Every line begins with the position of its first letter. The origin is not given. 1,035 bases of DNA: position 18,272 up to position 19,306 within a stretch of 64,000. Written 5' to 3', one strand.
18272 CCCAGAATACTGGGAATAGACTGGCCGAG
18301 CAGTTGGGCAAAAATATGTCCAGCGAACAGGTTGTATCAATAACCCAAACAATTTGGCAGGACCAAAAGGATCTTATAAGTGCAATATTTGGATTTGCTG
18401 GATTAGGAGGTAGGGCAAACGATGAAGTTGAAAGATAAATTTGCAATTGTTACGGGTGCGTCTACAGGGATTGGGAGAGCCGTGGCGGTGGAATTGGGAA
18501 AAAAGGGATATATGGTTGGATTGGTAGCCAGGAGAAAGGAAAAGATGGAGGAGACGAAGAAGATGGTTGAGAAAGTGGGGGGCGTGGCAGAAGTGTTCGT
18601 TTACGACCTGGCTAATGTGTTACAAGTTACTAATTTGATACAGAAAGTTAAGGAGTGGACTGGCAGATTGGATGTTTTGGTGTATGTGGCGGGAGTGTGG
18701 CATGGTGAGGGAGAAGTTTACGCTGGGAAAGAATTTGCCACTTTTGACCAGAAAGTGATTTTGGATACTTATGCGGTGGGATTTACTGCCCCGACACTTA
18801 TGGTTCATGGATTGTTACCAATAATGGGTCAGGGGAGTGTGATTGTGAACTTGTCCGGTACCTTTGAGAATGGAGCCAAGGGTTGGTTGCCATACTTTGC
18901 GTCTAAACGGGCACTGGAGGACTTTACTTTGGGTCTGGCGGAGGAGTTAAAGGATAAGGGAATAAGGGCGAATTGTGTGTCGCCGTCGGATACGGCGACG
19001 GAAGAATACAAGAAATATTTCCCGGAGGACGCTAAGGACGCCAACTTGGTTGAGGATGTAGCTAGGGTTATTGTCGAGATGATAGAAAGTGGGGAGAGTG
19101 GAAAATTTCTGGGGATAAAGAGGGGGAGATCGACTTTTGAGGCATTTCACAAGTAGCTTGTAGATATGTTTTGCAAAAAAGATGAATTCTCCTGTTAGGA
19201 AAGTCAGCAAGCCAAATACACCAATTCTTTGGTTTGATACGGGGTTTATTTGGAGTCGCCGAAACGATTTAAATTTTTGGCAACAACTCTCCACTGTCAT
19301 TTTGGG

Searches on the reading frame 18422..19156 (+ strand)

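Call 77: search_protein_families(library=pfam, proteins=[window:18422-19156:+], max_evalue=0.001)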
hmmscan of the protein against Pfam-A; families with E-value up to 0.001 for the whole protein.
window:18422-19156:+ (244 aa): 5 families
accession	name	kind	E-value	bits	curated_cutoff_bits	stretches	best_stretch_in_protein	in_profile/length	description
PF00106.31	adh_short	-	4.8e-38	131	26.6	1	6-199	1-190/195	short chain dehydrogenase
PF13561.12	adh_short_C2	-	2.2e-29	103.1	27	1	12-200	1-185/236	Enoyl-(Acyl carrier protein) reductase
PF08659.16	KR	-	0.00017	22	22.6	1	9-93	4-92/180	KR domain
PF01370.27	Epimerase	-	0.00064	19.7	20.9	0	9-75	2-62/240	NAD dependent epimerase/dehydratase family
PF13460.12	NAD_binding_10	-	0.0008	19.8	27.2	0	12-75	1-60/184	NAD(P)H-binding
